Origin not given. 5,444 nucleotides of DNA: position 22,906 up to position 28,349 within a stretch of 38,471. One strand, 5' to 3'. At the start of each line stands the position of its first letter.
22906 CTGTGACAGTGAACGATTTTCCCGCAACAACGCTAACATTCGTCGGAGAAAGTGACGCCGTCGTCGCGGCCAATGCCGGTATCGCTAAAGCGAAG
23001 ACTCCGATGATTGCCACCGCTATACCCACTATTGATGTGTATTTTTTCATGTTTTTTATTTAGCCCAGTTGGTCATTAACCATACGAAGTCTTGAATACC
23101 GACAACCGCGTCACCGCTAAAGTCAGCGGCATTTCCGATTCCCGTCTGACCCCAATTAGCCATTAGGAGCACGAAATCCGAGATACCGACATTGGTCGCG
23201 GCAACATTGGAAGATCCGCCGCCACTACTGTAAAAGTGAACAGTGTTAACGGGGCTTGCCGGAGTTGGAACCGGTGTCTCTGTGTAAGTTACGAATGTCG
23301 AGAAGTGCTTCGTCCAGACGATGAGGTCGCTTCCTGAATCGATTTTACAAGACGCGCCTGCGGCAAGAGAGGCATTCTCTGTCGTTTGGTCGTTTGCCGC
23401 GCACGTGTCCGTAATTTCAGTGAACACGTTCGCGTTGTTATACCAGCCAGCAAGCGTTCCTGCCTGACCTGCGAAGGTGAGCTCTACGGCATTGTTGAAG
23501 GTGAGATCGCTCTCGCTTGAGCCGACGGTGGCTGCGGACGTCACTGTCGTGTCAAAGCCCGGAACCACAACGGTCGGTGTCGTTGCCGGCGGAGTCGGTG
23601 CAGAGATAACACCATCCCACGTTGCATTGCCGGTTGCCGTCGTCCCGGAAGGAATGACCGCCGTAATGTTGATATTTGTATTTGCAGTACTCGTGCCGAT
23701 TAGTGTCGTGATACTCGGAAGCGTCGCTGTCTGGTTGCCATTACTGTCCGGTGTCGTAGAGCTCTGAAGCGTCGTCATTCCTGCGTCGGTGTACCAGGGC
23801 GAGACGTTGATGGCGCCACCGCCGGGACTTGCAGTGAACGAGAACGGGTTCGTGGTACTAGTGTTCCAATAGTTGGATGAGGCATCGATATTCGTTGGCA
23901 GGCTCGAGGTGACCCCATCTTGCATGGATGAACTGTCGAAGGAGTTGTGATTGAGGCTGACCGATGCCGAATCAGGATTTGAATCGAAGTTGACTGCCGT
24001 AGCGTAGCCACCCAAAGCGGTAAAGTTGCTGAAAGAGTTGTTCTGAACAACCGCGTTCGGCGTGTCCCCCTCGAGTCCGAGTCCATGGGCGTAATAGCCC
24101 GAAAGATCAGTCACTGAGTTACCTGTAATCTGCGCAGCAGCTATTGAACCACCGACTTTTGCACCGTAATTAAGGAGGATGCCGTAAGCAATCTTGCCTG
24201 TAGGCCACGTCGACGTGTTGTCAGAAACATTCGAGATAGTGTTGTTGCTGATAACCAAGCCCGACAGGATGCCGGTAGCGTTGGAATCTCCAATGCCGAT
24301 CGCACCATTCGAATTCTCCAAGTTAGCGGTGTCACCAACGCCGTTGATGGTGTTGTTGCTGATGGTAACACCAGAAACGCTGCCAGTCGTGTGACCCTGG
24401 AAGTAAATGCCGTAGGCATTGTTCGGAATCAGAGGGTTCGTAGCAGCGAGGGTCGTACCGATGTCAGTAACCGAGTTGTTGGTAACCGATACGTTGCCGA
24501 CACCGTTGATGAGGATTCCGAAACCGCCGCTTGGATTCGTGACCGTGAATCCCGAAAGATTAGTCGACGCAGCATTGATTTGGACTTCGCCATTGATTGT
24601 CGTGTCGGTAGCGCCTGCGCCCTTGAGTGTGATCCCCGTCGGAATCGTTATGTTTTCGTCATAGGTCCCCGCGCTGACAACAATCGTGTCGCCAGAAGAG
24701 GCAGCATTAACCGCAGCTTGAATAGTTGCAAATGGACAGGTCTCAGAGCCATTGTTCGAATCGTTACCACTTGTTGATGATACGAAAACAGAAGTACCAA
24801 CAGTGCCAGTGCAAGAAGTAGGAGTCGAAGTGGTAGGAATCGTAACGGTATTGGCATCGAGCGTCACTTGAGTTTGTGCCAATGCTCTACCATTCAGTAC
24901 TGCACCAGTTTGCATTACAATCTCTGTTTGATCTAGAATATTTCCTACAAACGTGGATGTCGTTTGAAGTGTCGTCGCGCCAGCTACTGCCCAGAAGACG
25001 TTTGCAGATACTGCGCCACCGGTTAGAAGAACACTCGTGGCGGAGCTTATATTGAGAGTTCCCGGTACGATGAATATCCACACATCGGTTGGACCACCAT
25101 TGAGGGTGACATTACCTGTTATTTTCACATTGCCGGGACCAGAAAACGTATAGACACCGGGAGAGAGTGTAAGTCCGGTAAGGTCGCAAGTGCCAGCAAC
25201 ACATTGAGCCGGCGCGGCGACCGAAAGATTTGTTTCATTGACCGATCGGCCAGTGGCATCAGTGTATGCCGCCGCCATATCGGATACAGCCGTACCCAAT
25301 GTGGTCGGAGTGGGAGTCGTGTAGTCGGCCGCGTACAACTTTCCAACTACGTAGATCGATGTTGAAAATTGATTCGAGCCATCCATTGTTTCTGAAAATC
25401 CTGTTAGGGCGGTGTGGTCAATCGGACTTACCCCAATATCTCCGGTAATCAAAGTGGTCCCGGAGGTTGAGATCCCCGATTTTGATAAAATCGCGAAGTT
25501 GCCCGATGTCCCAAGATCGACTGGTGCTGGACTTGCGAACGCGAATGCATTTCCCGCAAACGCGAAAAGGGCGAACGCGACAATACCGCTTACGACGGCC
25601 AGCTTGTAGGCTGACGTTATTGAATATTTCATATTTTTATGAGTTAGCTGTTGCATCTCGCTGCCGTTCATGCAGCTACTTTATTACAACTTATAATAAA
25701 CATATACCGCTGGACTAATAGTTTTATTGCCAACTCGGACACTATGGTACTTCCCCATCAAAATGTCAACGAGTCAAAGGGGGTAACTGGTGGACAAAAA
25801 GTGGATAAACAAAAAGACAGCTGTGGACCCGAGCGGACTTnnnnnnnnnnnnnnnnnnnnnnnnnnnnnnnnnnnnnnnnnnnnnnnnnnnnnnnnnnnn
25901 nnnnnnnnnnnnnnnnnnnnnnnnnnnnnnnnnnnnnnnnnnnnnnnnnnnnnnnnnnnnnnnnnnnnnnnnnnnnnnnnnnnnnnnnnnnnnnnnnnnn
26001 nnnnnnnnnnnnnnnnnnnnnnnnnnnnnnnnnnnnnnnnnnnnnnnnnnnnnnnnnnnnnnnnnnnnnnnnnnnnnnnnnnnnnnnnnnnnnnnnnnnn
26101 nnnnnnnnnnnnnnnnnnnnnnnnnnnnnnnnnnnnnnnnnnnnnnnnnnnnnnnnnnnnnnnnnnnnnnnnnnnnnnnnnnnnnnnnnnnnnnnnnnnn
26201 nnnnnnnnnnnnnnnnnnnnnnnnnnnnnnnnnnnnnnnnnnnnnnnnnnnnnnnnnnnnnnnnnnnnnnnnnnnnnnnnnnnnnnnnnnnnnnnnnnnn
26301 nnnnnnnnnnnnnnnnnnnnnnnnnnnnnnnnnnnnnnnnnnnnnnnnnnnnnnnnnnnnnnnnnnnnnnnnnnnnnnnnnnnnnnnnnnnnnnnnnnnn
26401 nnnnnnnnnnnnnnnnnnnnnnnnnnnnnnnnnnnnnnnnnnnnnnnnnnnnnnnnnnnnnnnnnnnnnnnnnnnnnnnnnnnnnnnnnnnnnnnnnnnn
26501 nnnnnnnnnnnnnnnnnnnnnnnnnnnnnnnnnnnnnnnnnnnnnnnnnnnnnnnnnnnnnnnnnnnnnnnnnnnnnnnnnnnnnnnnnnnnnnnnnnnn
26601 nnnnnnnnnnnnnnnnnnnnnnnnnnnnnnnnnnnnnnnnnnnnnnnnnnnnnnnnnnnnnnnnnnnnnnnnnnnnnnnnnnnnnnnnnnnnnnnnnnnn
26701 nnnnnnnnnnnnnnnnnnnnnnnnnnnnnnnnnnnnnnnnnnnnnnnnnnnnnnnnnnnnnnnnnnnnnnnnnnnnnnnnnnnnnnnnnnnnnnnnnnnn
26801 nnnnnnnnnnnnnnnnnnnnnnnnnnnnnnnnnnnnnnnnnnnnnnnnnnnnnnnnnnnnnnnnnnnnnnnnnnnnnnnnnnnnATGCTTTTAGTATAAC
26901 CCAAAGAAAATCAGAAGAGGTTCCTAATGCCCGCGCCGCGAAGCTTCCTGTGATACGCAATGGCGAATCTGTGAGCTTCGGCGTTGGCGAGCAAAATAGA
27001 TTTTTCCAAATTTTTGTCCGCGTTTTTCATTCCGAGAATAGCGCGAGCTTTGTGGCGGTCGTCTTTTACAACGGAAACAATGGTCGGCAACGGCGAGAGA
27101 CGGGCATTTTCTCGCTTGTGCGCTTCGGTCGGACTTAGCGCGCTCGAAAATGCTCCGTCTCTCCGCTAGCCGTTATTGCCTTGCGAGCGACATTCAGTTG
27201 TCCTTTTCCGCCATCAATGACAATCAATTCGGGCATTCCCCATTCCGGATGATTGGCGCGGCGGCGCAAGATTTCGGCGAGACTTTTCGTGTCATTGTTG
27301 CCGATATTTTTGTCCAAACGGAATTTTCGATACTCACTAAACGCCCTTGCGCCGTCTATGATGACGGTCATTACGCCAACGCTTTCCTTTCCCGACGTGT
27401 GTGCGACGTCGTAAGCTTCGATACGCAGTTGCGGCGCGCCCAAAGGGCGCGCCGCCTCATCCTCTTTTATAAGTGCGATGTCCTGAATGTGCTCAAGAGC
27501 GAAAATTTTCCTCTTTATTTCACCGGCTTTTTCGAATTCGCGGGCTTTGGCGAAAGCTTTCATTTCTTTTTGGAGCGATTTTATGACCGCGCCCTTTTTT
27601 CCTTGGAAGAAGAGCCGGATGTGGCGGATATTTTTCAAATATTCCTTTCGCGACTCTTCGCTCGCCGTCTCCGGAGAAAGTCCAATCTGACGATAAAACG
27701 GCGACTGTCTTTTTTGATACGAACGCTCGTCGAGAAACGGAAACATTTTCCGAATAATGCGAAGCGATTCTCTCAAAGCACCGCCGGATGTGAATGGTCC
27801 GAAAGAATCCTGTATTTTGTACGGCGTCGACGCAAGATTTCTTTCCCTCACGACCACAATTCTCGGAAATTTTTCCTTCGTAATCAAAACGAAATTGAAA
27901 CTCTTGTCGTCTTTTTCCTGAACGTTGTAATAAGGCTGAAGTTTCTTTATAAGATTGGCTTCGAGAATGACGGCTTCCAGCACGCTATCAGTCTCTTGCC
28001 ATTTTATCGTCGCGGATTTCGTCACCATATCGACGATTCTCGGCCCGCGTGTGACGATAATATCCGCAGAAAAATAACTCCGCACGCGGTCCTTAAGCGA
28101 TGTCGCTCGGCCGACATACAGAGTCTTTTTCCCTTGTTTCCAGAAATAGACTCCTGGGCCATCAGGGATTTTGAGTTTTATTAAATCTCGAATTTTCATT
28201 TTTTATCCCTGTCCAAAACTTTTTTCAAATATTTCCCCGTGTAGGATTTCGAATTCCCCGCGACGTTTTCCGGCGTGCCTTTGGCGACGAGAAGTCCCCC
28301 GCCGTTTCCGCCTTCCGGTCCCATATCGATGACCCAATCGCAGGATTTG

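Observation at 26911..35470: All three nucleotide-excision-repair genes (uvrA, uvrB, uvrC) are frame-broken while other conserved genes in the window are intact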

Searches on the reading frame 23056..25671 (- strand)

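Call 52: search_protein_families(library=pfam, proteins=[window:23056-25671:-], max_evalue=0.001)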
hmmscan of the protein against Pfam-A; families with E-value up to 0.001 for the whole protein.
window:23056-25671:- (871 aa): 2 families
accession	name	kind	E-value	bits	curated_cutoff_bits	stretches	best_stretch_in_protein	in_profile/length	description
PF11999.13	Ice_binding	-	1.9e-63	214.3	28.7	1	61-277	1-208/208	Ice-binding-like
PF07602.17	DUF1565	-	0.00011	22.1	20.3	1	301-463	2-163/257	Protein of unknown function (DUF1565)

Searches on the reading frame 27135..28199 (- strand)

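Call 5: search_protein_families(library=pfam, proteins=[window:27135-28199:-])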
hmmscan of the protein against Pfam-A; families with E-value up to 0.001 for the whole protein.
window:27135-28199:- (354 aa): 3 families
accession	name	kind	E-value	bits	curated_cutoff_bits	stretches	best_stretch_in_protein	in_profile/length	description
PF08459.17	UvrC_RNaseH_dom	-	1.8e-24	86.9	22.3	1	255-346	8-102/159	UvrC RNAse H endonuclease domain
PF01541.30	GIY-YIG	-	4.1e-06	27.4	22.6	1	16-91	3-77/78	GIY-YIG catalytic domain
PF02151.25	UVR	-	5.1e-05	23.3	21.5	1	205-237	3-35/36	UvrB/uvrC motif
